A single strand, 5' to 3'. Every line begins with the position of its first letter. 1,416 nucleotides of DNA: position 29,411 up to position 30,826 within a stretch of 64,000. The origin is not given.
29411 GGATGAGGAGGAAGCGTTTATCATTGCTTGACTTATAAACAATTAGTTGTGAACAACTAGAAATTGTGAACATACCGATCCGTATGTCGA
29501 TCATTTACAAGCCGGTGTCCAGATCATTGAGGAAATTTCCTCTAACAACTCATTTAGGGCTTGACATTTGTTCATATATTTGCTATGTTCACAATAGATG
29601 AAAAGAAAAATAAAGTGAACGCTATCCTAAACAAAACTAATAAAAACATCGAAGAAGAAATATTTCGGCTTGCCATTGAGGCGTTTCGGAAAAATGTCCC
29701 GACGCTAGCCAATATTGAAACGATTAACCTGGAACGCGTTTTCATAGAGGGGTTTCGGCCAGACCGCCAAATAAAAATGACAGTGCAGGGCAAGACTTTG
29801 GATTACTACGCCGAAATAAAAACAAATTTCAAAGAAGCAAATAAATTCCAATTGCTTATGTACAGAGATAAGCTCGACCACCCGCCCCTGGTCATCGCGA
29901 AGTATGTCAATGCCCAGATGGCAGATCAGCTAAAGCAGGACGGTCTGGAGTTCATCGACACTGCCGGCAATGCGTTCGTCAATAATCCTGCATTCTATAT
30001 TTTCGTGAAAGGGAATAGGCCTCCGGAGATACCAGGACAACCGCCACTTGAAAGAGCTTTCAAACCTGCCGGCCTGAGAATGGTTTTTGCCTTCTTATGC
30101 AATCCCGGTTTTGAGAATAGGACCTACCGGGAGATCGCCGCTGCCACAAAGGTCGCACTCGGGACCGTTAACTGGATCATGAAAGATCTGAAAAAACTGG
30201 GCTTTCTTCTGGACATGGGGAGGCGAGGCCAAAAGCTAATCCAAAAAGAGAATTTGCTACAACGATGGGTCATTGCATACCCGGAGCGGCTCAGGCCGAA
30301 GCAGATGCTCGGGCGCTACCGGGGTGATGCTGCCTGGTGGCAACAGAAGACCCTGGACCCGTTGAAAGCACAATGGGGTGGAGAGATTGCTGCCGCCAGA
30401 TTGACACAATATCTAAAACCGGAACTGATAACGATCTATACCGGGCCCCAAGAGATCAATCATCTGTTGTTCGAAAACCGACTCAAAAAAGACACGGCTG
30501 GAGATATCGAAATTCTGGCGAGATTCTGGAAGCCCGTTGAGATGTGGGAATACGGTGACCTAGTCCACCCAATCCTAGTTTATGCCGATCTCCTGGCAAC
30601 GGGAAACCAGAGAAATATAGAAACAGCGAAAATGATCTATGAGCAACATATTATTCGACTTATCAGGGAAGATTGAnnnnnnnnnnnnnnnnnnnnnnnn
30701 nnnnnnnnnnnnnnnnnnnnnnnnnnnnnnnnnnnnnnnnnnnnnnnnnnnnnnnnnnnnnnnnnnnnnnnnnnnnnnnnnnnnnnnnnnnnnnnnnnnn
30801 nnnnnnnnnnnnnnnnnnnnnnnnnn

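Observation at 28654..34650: Toxin-antitoxin / abortive-infection island I: mazEF, AbiEi/AbiEii-like, truncated DUF4143 ATPase, hicAB, phd-relE, RHH-relE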

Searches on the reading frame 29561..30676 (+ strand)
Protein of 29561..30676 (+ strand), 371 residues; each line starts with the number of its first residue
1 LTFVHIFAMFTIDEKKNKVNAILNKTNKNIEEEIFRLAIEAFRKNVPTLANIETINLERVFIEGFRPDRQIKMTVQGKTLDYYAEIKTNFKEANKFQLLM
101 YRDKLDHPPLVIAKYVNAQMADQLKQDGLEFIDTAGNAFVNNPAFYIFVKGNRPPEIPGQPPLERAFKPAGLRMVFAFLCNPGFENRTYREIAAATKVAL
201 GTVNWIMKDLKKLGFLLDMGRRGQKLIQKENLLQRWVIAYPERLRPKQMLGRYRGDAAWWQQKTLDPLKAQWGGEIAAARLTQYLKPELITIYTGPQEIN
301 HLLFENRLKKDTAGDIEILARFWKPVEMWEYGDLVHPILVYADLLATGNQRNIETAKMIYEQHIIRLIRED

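Call 3: search_protein_families(library=pfam, max_evalue=0.01, proteins=[window:29561-30676:+])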
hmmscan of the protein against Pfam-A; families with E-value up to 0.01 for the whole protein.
window:29561-30676:+ (371 aa): 2 families
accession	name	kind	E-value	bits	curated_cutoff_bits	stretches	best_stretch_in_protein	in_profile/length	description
PF09952.14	AbiEi_2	-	2.5e-42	145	21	1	225-364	1-142/143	Transcriptional regulator, AbiEi antitoxin, Type IV TA system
PF13412.12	HTH_24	-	0.00013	21.9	21.9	1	188-215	19-46/48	Winged helix-turn-helix DNA-binding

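Call 7: search_protein_families(library=ncbifam, max_evalue=0.01, proteins=[window:29561-30676:+])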
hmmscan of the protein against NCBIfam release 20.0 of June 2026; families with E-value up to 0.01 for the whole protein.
window:29561-30676:+ (371 aa): 0 families

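Call 10: find_homologous_proteins(query=window:29585-30676:+)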
Query window:29585-30676:+ (363 aa): 4160 proteins with E <= 0.001 among 7054 candidates; the best 120 are listed.
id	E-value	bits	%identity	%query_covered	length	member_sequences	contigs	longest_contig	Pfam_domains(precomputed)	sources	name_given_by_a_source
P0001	3.4e-244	827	100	100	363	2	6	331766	PF09952.15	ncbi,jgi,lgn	jgi:hypothetical protein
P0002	1.9e-195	667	79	100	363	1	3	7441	PF09952.15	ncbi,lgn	-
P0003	9.1e-193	658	79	100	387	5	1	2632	PF09952.15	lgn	-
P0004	1.2e-192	657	79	100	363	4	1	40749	PF09952.15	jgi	jgi:hypothetical protein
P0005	3.1e-189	646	79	100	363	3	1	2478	PF09952.15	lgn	-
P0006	3.3e-189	646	77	100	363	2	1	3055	PF09952.15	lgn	-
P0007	1.4e-187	641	80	96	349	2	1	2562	PF09952.15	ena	-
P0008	2.8e-183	627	79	96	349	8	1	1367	PF09952.15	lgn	-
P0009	5.1e-182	622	76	100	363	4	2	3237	PF09952.15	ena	-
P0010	7.4e-181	619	75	100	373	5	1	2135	PF09952.15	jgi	-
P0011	1.0e-177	608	75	96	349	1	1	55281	PF09952.15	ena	-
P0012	1.5e-177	608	72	100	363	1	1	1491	PF09952.15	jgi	jgi:hypothetical protein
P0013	2.4e-177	607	72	100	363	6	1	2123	PF09952.15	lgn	-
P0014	6.7e-177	606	73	100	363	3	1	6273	PF09952.15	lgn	-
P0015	1.7e-175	601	72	100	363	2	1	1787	PF09952.15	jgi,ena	-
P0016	1.4e-173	595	72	100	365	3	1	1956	PF09952.15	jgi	jgi:hypothetical protein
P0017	4.4e-173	593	71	100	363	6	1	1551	PF09952.15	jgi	-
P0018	1.7e-172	591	73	96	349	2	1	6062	PF09952.15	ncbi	ncbi:MAG: type IV toxin-antitoxin system AbiEi family antitoxin [Nitrospirota bacterium]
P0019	8.4e-172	589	71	100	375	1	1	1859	PF09952.15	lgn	-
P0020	9.4e-172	589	71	100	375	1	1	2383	PF09952.15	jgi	-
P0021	3.6e-171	587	70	100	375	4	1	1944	PF09952.15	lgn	-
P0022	5.7e-170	583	71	100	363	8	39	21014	PF13412.13,PF09952.15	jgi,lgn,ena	-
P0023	1.8e-169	581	70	100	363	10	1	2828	PF09952.15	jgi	jgi:hypothetical protein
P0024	3.5e-169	580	70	100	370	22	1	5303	PF09952.15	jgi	-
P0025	1.9e-168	578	69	100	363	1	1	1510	PF09952.15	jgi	jgi:hypothetical protein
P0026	6.3e-168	576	72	96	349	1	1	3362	PF09952.15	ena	-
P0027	9.2e-168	576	73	96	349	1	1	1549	PF09952.15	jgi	-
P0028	1.1e-167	575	71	96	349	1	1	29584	PF09952.15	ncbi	ncbi:MAG: type IV toxin-antitoxin system AbiEi family antitoxin [Nitrospirota bacterium]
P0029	1.4e-167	575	71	100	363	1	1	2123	PF13412.13,PF09952.15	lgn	-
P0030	1.6e-167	575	73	95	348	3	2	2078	PF09952.15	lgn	-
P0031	3.1e-167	574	72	95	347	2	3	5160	PF09952.15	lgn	-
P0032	3.4e-167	574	72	96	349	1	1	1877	PF09952.15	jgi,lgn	-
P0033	7.2e-167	573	71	96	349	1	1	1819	PF09952.15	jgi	jgi:hypothetical protein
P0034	9.2e-167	572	71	96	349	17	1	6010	PF09952.15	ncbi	-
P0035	1.4e-166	572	71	96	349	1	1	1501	PF09952.15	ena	-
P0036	2.1e-166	571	71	96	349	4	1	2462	PF09952.15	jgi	-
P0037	2.6e-166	571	70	97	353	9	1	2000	PF09952.15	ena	-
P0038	5.5e-166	570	82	82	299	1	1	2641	PF09952.15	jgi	jgi:hypothetical protein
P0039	7.7e-166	569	72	96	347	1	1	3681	PF09952.15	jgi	-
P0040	3.6e-165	567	71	96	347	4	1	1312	PF09952.15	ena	-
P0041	6.0e-165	566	68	99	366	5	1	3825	PF09952.15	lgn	-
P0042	6.0e-165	566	70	96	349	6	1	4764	PF09952.15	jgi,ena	-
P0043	6.3e-165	566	71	96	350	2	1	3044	PF09952.15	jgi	jgi:hypothetical protein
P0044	7.5e-165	566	70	96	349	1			PF09952.15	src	-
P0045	7.5e-165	566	69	99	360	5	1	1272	PF09952.15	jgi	jgi:hypothetical protein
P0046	1.1e-164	565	71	96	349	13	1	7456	PF09952.15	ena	-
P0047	4.8e-164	563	70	96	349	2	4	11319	PF09952.15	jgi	jgi:hypothetical protein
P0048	5.6e-164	563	70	96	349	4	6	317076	PF09952.15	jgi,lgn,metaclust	metaclust:\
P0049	9.6e-164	562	71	96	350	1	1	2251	PF09952.15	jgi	jgi:hypothetical protein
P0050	1.1e-163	562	72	95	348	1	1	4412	PF09952.15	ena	-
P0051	5.1e-163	560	67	100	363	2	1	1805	PF09952.15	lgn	-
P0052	5.8e-163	560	71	95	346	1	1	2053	PF09952.15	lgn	-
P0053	6.6e-163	560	70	96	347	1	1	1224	PF09952.15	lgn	-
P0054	1.0e-162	559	67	100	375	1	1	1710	PF09952.15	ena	-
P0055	1.4e-162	559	69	96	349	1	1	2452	PF09952.15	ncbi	-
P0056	3.8e-162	557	70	96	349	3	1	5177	PF09952.15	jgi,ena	-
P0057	6.9e-162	556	70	96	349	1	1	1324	PF09952.15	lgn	-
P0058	7.2e-162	556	70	96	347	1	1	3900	PF09952.15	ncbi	-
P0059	8.3e-162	556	70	95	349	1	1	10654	PF09952.15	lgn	-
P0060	9.0e-162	556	71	96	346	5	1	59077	PF09952.15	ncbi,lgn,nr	ncbi:MAG: type IV toxin-antitoxin system AbiEi family antitoxin [Thermodesulfovibrionia bacterium]|n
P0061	1.2e-161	555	68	96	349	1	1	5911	PF13412.13,PF09952.15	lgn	-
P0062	3.1e-161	554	69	96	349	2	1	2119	PF09952.15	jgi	-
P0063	3.4e-161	554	68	96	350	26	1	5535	PF09952.15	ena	-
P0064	1.1e-160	552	69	96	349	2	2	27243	PF09952.15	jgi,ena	-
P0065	1.3e-160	552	69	96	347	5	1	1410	PF09952.15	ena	-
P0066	1.5e-160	552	69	95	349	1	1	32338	PF09952.15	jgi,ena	-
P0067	1.8e-160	552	69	96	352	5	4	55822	PF09952.15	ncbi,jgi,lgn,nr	ncbi:MAG: hypothetical protein FJ240_02140 [Nitrospira sp.]|nr:hypothetical protein [Nitrospira sp.]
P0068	2.3e-160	551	70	96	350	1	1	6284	PF09952.15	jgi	jgi:hypothetical protein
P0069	5.7e-160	550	69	96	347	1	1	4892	PF09952.15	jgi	jgi:hypothetical protein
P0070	3.2e-159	548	69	95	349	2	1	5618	PF09952.15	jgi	jgi:hypothetical protein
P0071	3.6e-159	547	69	95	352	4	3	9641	PF09952.15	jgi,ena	-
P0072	5.7e-159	547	69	96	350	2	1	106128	PF09952.15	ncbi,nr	ncbi:MAG: type IV toxin-antitoxin system AbiEi family antitoxin [Thermodesulfovibrionales bacterium]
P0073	4.3e-158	544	68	95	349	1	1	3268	PF09952.15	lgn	-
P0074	4.5e-158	544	66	96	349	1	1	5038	PF09952.15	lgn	-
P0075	4.6e-158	544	65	100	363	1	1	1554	PF09952.15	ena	-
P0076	6.5e-158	543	69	96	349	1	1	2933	PF09952.15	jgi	jgi:hypothetical protein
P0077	9.0e-158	543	69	96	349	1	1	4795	PF09952.15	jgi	jgi:hypothetical protein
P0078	9.4e-158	543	68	96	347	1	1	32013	PF09952.15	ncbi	ncbi:MAG: hypothetical protein A2Y97_10750, partial [Nitrospirae bacterium RBG_13_39_12]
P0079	1.7e-157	542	68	96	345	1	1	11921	PF09952.15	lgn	-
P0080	2.3e-157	541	68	96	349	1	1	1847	PF09952.15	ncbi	-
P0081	3.3e-157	541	67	96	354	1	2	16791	PF09952.15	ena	-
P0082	4.6e-157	540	68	98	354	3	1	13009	PF09952.15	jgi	-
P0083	5.3e-157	540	67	96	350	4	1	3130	PF09952.15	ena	-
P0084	5.6e-157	540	68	96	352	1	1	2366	PF09952.15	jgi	-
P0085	8.5e-157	540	67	96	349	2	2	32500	PF09952.15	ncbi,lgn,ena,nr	ncbi:MAG: type IV toxin-antitoxin system AbiEi family antitoxin [Nitrospiraceae bacterium]|nr:type I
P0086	1.0e-156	539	68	95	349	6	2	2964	PF09952.15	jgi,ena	-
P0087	3.1e-156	538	68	96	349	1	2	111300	PF09952.15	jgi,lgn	jgi:hypothetical protein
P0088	1.0e-155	536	67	94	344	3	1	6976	PF09952.15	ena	-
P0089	1.1e-154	533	65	96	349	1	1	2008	PF09952.15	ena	-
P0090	1.6e-154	532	67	96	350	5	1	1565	PF09952.15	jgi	-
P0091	2.2e-154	532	68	96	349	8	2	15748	PF09952.15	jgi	jgi:hypothetical protein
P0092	2.2e-154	532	67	96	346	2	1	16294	PF09952.15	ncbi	ncbi:MAG: type IV toxin-antitoxin system AbiEi family antitoxin [bacterium]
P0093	2.7e-154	531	67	95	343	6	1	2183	PF09952.15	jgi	jgi:hypothetical protein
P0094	9.7e-154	529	66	96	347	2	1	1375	PF09952.15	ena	-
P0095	1.3e-153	529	68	95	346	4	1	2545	PF09952.15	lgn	-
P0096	1.9e-153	529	66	96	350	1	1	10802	PF09952.15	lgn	-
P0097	2.3e-153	528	65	94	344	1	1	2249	PF09952.15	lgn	-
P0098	3.1e-153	528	66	94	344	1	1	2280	PF09952.15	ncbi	-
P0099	4.0e-153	527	66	96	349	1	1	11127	PF09952.15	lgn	-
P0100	5.1e-153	527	62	100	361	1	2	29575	PF09952.15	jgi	jgi:hypothetical protein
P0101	5.5e-153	527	64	100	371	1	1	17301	PF09952.15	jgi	jgi:hypothetical protein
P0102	7.3e-153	527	65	96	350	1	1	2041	PF09952.15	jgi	-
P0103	9.1e-153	526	68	96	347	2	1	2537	PF09952.15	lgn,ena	-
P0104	2.6e-152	525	65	97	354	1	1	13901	PF09952.15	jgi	jgi:hypothetical protein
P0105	6.1e-152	524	66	94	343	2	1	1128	PF09952.15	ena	-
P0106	1.7e-151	522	66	94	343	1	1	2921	PF09952.15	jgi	jgi:hypothetical protein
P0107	2.0e-151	522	65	96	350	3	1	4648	PF09952.15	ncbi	-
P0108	2.1e-151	522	63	100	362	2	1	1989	PF09952.15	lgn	-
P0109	4.1e-151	521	65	94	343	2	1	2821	PF09952.15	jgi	-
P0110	6.0e-151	520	65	94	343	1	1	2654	PF09952.15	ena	-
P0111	8.3e-151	520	65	94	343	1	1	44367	PF09952.15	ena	-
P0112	1.1e-150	519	66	91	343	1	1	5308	PF09952.15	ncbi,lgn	-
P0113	1.2e-150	519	67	91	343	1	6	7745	PF09952.15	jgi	jgi:hypothetical protein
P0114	1.2e-150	519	64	96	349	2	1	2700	PF09952.15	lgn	-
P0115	2.7e-150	518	64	96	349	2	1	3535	PF09952.15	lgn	-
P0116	2.9e-150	518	66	91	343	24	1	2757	PF09952.15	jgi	-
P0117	3.4e-150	518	65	94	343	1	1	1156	PF09952.15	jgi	-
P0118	3.8e-150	518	64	100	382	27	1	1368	PF09952.15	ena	-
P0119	3.9e-150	518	65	94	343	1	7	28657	PF09952.15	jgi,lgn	jgi:hypothetical protein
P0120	4.1e-150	518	66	91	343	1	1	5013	PF09952.15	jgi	jgi:hypothetical protein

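Call 12: find_encoding_contigs(protein=P0001, flank=10000, max_places=6)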
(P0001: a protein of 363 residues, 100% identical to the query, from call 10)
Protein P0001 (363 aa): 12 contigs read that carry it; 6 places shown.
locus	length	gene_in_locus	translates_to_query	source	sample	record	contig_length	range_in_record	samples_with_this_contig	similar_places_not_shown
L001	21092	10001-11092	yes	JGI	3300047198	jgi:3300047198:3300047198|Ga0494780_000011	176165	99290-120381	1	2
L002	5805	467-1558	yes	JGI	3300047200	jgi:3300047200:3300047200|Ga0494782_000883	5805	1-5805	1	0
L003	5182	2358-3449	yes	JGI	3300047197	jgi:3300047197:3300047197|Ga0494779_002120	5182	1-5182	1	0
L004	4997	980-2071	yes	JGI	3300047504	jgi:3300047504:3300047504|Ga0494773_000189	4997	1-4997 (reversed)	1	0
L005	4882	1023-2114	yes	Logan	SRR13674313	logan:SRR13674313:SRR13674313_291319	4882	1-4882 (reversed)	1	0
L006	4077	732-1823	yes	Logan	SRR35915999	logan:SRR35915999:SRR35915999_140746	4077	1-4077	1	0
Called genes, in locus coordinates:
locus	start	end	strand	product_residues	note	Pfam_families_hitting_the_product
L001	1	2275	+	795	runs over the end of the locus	PF00069:Pkinase, PF01636:APH (faint), PF07714:PK_Tyr_Ser-Thr, PF03109:ABC1, PF07719:TPR_2 (faint), PF14559:TPR_19 (faint), PF13431:TPR_17 (faint), PF00515:TPR_1 (faint), +3 more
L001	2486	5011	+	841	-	PF00690:Cation_ATPase_N, PF00122:E1-E2_ATPase, PF00702:Hydrolase, PF13246:Cation_ATPase, PF00689:Cation_ATPase_C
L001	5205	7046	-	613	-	-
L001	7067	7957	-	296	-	PF04015:DUF362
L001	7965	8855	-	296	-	PF20244:DUF6599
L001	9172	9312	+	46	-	-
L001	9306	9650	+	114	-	PF02452:PemK_toxin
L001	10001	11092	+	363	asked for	PF09952:AbiEi_2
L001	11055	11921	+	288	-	PF08843:AbiEii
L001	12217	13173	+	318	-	PF13173:AAA_14, PF13635:DUF4143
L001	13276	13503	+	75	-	PF07927:HicA_toxin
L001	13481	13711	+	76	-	PF15919:HicB_lk_antitox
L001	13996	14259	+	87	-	PF02604:PhdYeFM_antitox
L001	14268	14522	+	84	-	PF05016:ParE_toxin, PF15781:ParE-like_toxin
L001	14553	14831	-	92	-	-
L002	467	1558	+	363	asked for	PF09952:AbiEi_2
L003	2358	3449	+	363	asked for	PF09952:AbiEi_2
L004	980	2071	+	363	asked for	PF09952:AbiEi_2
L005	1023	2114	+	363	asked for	PF09952:AbiEi_2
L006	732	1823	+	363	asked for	PF09952:AbiEi_2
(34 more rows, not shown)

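Call 31: search_solved_structures(query=A1, max_evalue=1, show_alignments=1)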
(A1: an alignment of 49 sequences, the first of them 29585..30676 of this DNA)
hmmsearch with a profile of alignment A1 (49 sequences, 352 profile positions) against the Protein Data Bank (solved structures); distinct sequences matched with E-value up to 1: 1.
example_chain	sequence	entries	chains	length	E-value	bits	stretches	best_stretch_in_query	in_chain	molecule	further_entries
1x5l_A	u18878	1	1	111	0.74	11.7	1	21-75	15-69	Ephrin type-A receptor 8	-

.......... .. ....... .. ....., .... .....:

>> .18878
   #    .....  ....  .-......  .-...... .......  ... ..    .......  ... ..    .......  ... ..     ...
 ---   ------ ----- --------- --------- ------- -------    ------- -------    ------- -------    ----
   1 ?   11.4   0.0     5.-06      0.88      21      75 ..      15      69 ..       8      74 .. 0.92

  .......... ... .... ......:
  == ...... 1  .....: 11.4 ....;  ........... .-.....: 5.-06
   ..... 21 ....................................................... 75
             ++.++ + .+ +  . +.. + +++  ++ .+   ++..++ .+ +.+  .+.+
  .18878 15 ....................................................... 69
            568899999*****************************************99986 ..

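Call 32: search_protein_families(library=padloc, max_evalue=0.001, proteins=[window:29585-30676:+])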
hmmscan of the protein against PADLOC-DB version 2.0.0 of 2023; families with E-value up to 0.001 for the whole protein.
window:29585-30676:+ (363 aa): 0 families

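Call 38: find_encoding_contigs(protein=P0004, flank=4000, max_places=2)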
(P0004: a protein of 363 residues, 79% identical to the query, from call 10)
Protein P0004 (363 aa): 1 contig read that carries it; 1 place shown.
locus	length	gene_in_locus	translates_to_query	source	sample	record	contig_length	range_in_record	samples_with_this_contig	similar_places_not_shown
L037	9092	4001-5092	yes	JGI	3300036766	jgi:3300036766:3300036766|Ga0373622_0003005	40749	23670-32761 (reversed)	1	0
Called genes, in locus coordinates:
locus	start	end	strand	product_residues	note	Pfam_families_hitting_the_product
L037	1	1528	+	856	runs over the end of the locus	PF12419:DUF3670, PF00176:SNF2-rel_dom, PF00271:Helicase_C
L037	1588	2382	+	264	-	-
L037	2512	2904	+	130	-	PF13173:AAA_14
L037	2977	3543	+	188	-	PF00149:Metallophos, PF12850:Metallophos_2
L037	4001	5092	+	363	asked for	PF09952:AbiEi_2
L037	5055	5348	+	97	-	-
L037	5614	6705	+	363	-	PF01381:HTH_3, PF06114:Peptidase_M78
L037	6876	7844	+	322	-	PF13391:HNH_2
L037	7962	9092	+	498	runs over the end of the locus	PF12161:HsdM_N, PF02384:N6_Mtase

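Call 39: find_encoding_contigs(protein=P0011, flank=4000, max_places=2)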
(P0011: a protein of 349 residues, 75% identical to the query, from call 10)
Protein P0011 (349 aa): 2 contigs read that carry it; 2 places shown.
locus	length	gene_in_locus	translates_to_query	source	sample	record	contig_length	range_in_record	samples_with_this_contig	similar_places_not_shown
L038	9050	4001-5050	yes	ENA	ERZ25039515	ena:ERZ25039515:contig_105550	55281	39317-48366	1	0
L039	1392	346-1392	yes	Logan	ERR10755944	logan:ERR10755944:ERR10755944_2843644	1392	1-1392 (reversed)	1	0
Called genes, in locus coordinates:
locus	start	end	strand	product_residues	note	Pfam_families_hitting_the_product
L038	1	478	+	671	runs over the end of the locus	PF13588:HSDR_N_2, PF02384:N6_Mtase, PF07669:Eco57I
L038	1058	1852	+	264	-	PF01420:Methylase_S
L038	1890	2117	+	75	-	PF04255:DUF433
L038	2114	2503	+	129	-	PF01927:Mut7-C, PF18478:PIN_10, PF18480:DUF5615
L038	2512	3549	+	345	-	PF01966:HD, PF13286:HD_assoc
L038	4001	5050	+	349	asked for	PF09952:AbiEi_2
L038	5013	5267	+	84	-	-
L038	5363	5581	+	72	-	PF01402:RHH_1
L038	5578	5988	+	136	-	PF01850:PIN (weak), PF13470:PIN_3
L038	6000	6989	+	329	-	PF01926:MMR_HSR1, PF02421:FeoB_N (weak), PF02824:TGS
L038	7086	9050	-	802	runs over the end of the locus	PF00521:DNA_topoisoIV, PF03989:DNA_gyraseA_C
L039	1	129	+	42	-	?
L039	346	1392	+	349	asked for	PF09952:AbiEi_2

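Call 40: find_encoding_contigs(protein=P0048, flank=4000, max_places=2)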
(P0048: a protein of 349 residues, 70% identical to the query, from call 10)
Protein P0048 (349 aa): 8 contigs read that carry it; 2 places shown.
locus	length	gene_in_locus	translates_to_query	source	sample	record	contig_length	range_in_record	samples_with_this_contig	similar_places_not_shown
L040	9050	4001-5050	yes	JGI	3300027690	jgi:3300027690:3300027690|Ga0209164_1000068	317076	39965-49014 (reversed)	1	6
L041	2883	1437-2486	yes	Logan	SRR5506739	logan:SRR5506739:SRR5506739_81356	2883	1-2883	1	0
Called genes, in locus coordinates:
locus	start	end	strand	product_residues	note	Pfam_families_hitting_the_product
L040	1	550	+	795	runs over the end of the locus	PF22548:AEP-TOTE, PF00270:DEAD, PF04851:ResIII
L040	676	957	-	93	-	-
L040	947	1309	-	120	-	PF05973:Gp49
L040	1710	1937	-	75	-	PF04014:MazE_antitoxin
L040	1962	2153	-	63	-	-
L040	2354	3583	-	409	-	-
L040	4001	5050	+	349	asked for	PF09952:AbiEi_2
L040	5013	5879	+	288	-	PF08843:AbiEii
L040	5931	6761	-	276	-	PF00149:Metallophos, PF14582:Metallophos_3 (faint)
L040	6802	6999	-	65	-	-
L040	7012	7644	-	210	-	PF13638:PIN_4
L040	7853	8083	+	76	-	PF13443:HTH_26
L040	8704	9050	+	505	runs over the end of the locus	PF00158:Sigma54_activat, PF14532:Sigma54_activ_2, PF25601:AAA_lid_14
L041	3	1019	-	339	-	?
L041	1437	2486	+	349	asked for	PF09952:AbiEi_2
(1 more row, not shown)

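Call 41: find_encoding_contigs(protein=P0072, flank=4000, max_places=2)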
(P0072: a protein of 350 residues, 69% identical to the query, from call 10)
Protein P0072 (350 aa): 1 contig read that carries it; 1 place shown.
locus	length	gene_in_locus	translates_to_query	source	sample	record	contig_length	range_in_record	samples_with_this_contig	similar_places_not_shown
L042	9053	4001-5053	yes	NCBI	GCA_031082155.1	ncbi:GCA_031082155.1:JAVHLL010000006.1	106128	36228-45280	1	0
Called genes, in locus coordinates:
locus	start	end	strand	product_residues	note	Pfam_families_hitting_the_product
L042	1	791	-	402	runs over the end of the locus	PF13173:AAA_14, PF13635:DUF4143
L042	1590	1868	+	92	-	PF05015:HigB-like_toxin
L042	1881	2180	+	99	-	PF01381:HTH_3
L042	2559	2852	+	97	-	PF04545:Sigma70_r4 (weak), PF13560:HTH_31, PF12844:HTH_19 (weak), PF01381:HTH_3, PF13443:HTH_26 (weak)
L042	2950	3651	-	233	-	-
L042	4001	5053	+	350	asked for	PF09952:AbiEi_2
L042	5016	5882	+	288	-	PF08843:AbiEii (weak)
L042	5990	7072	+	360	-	-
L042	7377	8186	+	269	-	-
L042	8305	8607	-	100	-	-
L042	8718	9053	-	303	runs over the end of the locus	PF00149:Metallophos, PF14582:Metallophos_3 (faint)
